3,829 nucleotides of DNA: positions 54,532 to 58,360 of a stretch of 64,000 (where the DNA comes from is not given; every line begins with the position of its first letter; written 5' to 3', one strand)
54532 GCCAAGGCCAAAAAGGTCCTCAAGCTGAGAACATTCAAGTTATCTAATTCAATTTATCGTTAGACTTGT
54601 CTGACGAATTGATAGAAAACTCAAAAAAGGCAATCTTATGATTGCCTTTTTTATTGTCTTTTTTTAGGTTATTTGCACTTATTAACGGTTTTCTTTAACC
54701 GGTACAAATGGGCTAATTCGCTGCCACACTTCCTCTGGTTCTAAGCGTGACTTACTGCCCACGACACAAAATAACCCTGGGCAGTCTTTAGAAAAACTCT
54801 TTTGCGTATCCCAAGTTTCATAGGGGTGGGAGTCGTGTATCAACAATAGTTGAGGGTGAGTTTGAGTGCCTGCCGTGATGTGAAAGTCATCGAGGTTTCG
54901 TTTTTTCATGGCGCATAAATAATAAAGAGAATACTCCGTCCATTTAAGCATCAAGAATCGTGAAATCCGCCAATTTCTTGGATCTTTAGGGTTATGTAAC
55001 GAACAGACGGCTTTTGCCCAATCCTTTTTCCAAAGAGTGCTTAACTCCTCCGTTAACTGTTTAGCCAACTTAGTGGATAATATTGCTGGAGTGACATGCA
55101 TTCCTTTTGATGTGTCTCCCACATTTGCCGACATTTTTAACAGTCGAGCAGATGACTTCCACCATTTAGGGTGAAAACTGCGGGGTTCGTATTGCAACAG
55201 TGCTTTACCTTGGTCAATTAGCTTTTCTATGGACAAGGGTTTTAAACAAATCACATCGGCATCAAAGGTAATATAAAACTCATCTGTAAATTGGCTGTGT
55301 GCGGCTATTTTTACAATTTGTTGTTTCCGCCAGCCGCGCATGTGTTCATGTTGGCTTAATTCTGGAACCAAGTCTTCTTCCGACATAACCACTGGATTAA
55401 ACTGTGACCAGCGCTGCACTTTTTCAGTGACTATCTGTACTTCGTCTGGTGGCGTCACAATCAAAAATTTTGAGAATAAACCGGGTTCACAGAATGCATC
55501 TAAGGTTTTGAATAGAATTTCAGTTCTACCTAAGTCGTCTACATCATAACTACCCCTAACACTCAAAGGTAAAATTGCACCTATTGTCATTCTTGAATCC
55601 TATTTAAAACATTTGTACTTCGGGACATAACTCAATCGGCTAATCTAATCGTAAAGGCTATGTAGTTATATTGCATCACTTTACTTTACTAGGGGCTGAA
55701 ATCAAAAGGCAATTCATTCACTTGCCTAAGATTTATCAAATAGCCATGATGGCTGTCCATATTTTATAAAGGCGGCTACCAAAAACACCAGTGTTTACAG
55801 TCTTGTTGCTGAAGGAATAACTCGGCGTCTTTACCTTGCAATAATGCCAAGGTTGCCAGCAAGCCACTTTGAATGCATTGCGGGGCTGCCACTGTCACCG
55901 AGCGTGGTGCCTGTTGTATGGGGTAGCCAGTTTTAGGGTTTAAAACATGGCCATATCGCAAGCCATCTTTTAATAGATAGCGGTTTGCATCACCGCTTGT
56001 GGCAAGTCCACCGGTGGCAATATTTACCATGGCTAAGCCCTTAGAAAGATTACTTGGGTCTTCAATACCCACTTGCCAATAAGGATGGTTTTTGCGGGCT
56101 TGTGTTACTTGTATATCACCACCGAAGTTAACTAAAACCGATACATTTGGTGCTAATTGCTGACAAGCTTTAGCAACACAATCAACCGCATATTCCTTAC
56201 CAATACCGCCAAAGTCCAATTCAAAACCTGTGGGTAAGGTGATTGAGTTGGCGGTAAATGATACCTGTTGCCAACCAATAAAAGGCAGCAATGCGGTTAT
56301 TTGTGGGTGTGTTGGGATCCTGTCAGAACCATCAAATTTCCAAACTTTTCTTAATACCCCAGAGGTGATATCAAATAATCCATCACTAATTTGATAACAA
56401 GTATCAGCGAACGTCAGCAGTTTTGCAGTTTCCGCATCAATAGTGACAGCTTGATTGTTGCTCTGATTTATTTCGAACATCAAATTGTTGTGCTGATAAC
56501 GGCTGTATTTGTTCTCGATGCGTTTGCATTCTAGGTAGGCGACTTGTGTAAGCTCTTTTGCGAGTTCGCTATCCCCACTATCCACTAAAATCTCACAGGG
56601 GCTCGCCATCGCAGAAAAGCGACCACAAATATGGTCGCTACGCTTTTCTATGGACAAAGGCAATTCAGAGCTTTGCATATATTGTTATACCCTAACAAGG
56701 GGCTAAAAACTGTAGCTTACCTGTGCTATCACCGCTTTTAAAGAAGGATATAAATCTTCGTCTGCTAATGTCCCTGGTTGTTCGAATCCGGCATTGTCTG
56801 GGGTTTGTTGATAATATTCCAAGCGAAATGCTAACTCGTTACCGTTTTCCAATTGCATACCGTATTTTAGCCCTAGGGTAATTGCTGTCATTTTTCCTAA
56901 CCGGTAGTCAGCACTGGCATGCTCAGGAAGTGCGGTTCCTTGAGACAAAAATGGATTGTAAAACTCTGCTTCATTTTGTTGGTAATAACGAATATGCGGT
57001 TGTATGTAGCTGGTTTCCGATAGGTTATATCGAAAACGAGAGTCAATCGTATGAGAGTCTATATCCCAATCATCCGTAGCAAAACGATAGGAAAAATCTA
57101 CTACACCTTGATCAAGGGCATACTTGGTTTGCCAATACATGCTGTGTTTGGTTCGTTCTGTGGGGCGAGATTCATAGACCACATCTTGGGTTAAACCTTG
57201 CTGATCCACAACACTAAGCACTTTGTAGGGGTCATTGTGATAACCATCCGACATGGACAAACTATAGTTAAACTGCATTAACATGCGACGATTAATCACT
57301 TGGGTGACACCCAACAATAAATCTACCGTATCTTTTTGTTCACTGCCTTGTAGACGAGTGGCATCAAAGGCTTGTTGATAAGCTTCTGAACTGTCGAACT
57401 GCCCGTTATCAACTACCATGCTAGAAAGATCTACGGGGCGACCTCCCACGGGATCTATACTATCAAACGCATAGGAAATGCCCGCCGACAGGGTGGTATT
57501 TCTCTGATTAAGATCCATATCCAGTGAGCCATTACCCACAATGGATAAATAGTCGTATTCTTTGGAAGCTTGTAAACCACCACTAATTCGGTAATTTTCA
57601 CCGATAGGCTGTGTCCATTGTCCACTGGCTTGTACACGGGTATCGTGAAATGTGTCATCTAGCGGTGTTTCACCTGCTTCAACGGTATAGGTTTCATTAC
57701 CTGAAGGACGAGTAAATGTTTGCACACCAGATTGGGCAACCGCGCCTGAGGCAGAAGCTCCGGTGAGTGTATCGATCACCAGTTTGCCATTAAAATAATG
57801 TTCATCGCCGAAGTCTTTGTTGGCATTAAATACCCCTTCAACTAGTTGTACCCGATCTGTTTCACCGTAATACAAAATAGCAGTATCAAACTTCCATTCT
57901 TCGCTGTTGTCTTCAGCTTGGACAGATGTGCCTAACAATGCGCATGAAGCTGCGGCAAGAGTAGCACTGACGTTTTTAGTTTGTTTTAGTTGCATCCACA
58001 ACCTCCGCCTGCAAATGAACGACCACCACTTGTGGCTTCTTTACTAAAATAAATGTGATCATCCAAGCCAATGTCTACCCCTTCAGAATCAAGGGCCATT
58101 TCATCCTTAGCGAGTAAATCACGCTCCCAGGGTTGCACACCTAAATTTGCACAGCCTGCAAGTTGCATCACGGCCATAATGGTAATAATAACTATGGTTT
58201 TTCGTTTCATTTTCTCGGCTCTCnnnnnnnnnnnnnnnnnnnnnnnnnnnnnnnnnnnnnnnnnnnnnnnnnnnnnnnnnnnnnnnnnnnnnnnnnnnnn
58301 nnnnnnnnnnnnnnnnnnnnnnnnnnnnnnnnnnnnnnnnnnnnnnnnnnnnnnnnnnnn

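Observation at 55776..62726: Nine-gene envelope system joining an Ftr-like metal module and a flavinylation/thiol-redox module under one two-component regulator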

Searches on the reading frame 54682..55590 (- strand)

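Call 3: search_protein_families(library=pfam, proteins=[window:54682-55590:-], max_evalue=0.01)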
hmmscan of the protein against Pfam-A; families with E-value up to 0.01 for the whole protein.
window:54682-55590:- (302 aa): 1 family
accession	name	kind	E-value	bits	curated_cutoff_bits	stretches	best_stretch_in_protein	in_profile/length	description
PF20102.4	DUF6492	-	3e-101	338.8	22.9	1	2-298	3-289/291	Family of unknown function (DUF6492)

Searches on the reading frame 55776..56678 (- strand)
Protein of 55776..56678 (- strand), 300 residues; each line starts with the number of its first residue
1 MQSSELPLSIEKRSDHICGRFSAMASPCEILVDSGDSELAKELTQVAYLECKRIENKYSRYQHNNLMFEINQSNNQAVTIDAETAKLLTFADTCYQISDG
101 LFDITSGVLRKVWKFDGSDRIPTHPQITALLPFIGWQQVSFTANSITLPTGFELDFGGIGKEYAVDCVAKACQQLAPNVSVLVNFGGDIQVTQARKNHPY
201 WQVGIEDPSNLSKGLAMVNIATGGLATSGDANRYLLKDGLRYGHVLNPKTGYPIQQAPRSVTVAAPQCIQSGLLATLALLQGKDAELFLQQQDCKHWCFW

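Call 3: search_protein_families(library=pfam, proteins=[window:55776-56678:-], max_evalue=0.01)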
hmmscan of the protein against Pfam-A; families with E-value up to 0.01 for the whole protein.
window:55776-56678:- (300 aa): 1 family
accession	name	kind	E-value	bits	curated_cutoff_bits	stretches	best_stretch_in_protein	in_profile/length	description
PF02424.20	ApbE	-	8e-62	209.6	25.6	1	27-291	4-257/266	ApbE family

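Call 4: search_protein_families(library=ncbifam, proteins=[window:55776-56678:-], max_evalue=0.01)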
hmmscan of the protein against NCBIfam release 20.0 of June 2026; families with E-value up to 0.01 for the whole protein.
window:55776-56678:- (300 aa): 1 family
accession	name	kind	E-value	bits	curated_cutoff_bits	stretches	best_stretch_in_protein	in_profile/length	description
NF007774.0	PRK10461.1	equivalog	1e-21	77.2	498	1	32-276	50-303/351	FAD:protein FMN transferase ApbE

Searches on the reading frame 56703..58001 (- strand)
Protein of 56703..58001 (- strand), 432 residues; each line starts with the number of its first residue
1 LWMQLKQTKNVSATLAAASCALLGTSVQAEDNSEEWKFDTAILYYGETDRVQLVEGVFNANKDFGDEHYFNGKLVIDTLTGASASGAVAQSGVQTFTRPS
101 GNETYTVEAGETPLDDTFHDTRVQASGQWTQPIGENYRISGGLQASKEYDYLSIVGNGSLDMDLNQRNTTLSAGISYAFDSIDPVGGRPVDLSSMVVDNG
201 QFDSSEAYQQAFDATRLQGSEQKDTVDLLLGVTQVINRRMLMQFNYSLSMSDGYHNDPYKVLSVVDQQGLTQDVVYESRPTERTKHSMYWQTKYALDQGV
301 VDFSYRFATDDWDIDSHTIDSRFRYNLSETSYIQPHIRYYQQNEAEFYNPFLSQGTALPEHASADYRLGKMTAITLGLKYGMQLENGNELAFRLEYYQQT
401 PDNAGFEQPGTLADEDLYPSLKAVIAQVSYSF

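Call 3: search_protein_families(library=pfam, proteins=[window:56703-58001:-], max_evalue=0.01)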
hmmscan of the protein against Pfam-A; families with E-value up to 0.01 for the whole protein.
window:56703-58001:- (432 aa): 1 family
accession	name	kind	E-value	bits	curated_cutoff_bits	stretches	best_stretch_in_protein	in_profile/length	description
PF12094.14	DUF3570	-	7.5e-170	565.7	25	1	14-432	3-427/427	Protein of unknown function (DUF3570)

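Call 4: search_protein_families(library=ncbifam, proteins=[window:56703-58001:-], max_evalue=0.01)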
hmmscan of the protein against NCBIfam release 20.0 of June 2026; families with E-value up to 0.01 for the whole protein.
window:56703-58001:- (432 aa): 0 families

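Call 55: search_solved_structures(query=window:56703-58001:-, max_evalue=1)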
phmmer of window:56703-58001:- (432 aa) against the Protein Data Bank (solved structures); distinct sequences matched with E-value up to 1: 0.

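Call 57: find_homologous_proteins(query=window:56703-57995:-, max_evalue=1e-10)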
Query window:56703-57995:- (430 aa): 4237 proteins with E <= 1e-10 among 8000 candidates; the best 120 are listed.
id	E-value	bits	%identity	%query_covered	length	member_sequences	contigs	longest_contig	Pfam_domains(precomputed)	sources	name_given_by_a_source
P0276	1.6e-286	967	100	100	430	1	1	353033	PF12094.15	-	-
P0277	2.7e-284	960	99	100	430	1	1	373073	PF12094.15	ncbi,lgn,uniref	ncbi:DUF3570 domain-containing protein [Aliiglaciecola sp. SL4]|uniref:DUF3570 domain-containing pro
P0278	2.3e-271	917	93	100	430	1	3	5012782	PF12094.15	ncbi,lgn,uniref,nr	ncbi:DUF3570 domain-containing protein [Aliiglaciecola sp. 2_MG-2023]|uniref:DUF3570 domain-containi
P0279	2.9e-270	914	92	100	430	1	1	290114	PF12094.15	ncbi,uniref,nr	ncbi:DUF3570 domain-containing protein [Aliiglaciecola lipolytica]|uniref:DUF3570 domain-containing 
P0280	4.1e-268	907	92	100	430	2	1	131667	PF12094.15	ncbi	ncbi:DUF3570 domain-containing protein [Aliiglaciecola aliphaticivorans]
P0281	2.7e-231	785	80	100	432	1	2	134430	PF12094.15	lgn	-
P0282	1.2e-230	783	79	100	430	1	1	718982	PF12094.15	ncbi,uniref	ncbi:DUF3570 domain-containing protein [Aliiglaciecola litoralis]|uniref:DUF3570 domain-containing p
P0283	5.8e-226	768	78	100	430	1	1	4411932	PF12094.15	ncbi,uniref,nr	ncbi:DUF3570 domain-containing protein [Aliiglaciecola sp. LCG003]|uniref:DUF3570 domain-containing 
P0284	4.1e-222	755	75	100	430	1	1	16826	PF12094.15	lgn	-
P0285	2.6e-219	746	76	100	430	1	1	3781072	PF12094.15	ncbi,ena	-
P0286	1.2e-215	734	73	100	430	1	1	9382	PF12094.15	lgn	-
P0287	2.9e-209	713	72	100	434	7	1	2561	PF12094.15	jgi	jgi:hypothetical protein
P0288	4.4e-208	709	72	100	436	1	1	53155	PF12094.15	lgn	-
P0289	8.2e-205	698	72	99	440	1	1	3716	PF12094.15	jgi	-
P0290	9.1e-205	698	72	99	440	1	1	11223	PF12094.15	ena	-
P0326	1.2e-193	662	69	100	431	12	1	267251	PF12094.15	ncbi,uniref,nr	ncbi:DUF3570 domain-containing protein [Paraglaciecola sp. 20A4]|uniref:DUF3570 domain-containing pr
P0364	1.2e-187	642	66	100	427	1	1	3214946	PF12094.15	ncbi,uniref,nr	ncbi:hypothetical protein HMF8227_02889 [Saliniradius amylolyticus]|uniref:DUF3570 domain-containing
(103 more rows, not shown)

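Call 61: find_encoding_contigs(protein=P0326, flank=6000, max_places=1)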
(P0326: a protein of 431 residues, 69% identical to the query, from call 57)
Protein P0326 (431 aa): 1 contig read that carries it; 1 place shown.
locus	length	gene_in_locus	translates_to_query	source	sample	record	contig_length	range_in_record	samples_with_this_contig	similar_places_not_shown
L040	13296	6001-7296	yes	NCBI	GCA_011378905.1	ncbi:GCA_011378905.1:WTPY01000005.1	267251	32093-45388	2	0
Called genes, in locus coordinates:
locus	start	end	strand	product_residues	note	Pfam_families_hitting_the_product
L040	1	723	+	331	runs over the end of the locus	PF25917:BSH_RND (weak), PF25973:BSH_CzcB, PF25954:Beta-barrel_RND_2 (weak), PF25975:CzcB_C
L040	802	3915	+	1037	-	PF00873:ACR_tran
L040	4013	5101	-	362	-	PF04389:Peptidase_M28, PF01546:Peptidase_M20 (weak), PF05450:Nicastrin (weak)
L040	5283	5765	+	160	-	PF08534:Redoxin, PF00578:AhpC-TSA, PF00085:Thioredoxin, PF00255:GSHPx (weak), PF13098:Thioredoxin_2 (weak), PF13905:Thioredoxin_8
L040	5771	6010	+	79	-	PF14086:DUF4266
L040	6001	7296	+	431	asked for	PF12094:DUF3570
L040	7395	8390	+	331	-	-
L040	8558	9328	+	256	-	PF01223:Endonuclease_NS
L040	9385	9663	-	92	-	PF00381:PTS-HPr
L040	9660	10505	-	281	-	PF03668:RapZ-like_N, PF22740:PapZ_C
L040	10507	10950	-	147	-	PF00359:PTS_EIIA_2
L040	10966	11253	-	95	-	PF02482:Ribosomal_S30AE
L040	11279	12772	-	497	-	PF00309:Sigma54_AID, PF04963:Sigma54_CBD, PF04552:Sigma54_DBD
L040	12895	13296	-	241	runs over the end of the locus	PF00005:ABC_tran, PF12399:BCA_ABC_TP_C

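Call 62: find_encoding_contigs(protein=P0364, flank=6000, max_places=1)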
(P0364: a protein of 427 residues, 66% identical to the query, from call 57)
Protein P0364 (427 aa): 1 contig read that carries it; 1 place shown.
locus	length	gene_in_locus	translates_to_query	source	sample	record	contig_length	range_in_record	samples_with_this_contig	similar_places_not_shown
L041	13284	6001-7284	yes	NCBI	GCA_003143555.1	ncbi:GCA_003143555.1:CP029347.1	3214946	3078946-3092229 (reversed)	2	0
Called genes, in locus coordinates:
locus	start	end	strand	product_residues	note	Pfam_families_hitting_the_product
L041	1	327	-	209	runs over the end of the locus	PF00625:Guanylate_kin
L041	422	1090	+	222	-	PF02230:Abhydrolase_2, PF12146:Hydrolase_4 (faint), PF03959:FSH1 (weak)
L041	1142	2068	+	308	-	PF01379:Porphobil_deam, PF03900:Porphobil_deamC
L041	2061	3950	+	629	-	PF02602:HEM4, PF04375:HemX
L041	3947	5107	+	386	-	PF07219:HemY_N, PF07719:TPR_2 (faint), PF13428:TPR_14 (faint), PF13432:TPR_16 (faint), PF14559:TPR_19 (weak)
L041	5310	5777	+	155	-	PF00578:AhpC-TSA, PF08534:Redoxin, PF00085:Thioredoxin, PF13098:Thioredoxin_2 (weak), PF13905:Thioredoxin_8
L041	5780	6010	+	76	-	PF14086:DUF4266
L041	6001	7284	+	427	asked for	PF12094:DUF3570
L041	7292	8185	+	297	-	PF02424:ApbE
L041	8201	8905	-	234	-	-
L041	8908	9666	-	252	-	-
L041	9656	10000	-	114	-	PF13473:Cupredoxin_1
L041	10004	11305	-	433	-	PF26769:HAMP_PhoQ, PF00512:HisKA, PF02518:HATPase_c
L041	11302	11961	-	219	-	PF00072:Response_reg, PF00486:Trans_reg_C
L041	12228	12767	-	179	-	PF02659:Mntp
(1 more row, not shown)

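Call 72: predict_structure(alignment_id=A6)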
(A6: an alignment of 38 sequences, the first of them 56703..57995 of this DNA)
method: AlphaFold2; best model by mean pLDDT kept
length: 430 residues; sequences in the alignment: 38
mean_pLDDT: 74.9   pTM: 0.69
mean pLDDT of the five models: 74.9, 74.5, 70.6, 69.5, 66.1
residues with pLDDT >= 90: 146; 70-90: 118; 50-70: 93; < 50: 73
segments of 3 or more residues with pLDDT < 50: 1-8, 15-18, 22-30, 80-88, 90-115, 352-364
pLDDT, mean of each block of 10 residues (from residue 1): 41 49 45 71 59 81 86 73 44 45 44 57 92 92 87 95 89 94 70 67 78 79 96 92 96 68 59 67 95 94 91 91 94 94 58 44 58 96 88 88 59 68 84
secondary structure, 60 per line:
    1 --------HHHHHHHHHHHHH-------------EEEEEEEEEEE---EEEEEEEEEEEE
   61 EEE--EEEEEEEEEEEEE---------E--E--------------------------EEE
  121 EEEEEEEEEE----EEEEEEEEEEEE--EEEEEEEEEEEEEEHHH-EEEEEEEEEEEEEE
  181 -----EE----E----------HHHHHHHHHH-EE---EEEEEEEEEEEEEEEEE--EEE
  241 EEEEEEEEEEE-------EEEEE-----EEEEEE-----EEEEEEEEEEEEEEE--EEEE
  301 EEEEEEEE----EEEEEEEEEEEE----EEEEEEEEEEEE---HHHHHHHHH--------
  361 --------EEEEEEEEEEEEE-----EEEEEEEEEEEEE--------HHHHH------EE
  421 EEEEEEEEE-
elements in order: H9-21 E35-45 E49-63 E66-78 E118-130 E135-146 E149-162 E167-180 H203-212 E219-235 E238-251 E259-263 E269-274 E280-294 E297-308 E313-324 E329-340 H344-352 E369-381 E387-399 H408-412 E419-429

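Call 77: fold_search(model_id=the predicted structure, library=pdb)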
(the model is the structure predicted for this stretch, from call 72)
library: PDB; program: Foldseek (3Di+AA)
matches with E <= 10: 894; with E <= 0.001: 209
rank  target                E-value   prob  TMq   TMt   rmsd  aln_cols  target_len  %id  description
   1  6bpn                  3.3e-07  1.00  0.45  0.31  13.3       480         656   10  The crystal structure of the Ferric-Catecholate import receptor Fiu from E. coli K12: Open form (C2221) (released 2018-11-28)
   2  6r2q_B                5.9e-07  1.00  0.42  0.30   8.0       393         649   14  Structure of the Mtr complex (released 2020-04-22)
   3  8qp5_A                6.2e-07  1.00  0.39  0.30   9.7       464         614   11  Release Complex: BAM bound EspP (SurA released) (released 2024-09-25)
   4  7tt4_A                8.5e-07  1.00  0.42  0.31   9.4       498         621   10  BamABCDE bound to substrate EspP class 6 (released 2022-03-30)
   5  9nn6_A                1.1e-06  1.00  0.45  0.33   8.5       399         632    9  E. coli Cir in Complex with the RBD of Microcin V (released 2025-09-24)
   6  5fr8_A                1.3e-06  1.00  0.44  0.29  12.4       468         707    7  Crystal structure of the siderophore receptor PirA from Acinetobacter baumannii (released 2016-05-11)
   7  7tsz_A                1.6e-06  1.00  0.42  0.32   9.4       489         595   10  BamABCDE bound to substrate EspP class 1 (released 2022-03-30)
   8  5mzs                  2.9e-06  1.00  0.47  0.31   8.3       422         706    8  Crystal structure of the ferric enterobactin receptor (PfeA) mutant (R480A_Q482A) from Pseudomonas aeruginosa (released 2018-02-14)
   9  7tt5_A                2.9e-06  1.00  0.41  0.36   9.6       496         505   10  BamABCDE bound to substrate EspP in the open-sheet EspP state (released 2022-03-30)
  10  9a2z_MODEL_1_A        3.3e-06  1.00  0.44  0.28  10.1       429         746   14  Model of E. coli FepA by in-cell photo-crosslinking MS and deep learning (released 2023-02-24)
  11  9hg5_A                3.3e-06  1.00  0.40  0.24  10.0       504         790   10  BAM-SurA complex in the swing-in state with full length BamC resolved (released 2025-04-16)
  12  8qpv_A                3.5e-06  1.00  0.38  0.24   9.9       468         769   10  Handover Complex: BAM bound OmpX and extended SurA (released 2024-09-25)
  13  2r88_A                3.7e-06  1.00  0.31  0.35  12.1       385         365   12  Crystal structure of the long-chain fatty acid transporter FadL mutant delta S3 kink (released 2008-09-23)
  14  3pgr                  4.1e-06  1.00  0.31  0.35  12.7       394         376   13  Asp348Arg mutant of EcFadL (released 2011-05-25)
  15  6ofr                  4.6e-06  1.00  0.40  0.25  10.4       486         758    8  The crystal structure of the outer membrane transporter YddB from Escherichia coli (released 2019-10-02)
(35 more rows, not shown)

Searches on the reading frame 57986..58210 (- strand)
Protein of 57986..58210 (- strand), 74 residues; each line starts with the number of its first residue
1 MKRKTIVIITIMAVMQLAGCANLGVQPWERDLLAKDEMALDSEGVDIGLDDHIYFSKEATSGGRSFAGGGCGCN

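Call 3: search_protein_families(library=pfam, proteins=[window:57986-58210:-], max_evalue=0.01)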
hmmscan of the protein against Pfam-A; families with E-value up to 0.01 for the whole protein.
window:57986-58210:- (74 aa): 1 family
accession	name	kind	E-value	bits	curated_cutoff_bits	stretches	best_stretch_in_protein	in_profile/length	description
PF14086.11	DUF4266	-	2.3e-21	76.9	27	1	25-74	1-50/50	Domain of unknown function (DUF4266)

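Call 4: search_protein_families(library=ncbifam, proteins=[window:57986-58210:-], max_evalue=0.01)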
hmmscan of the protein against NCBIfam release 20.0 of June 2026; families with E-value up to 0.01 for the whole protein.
window:57986-58210:- (74 aa): 0 families
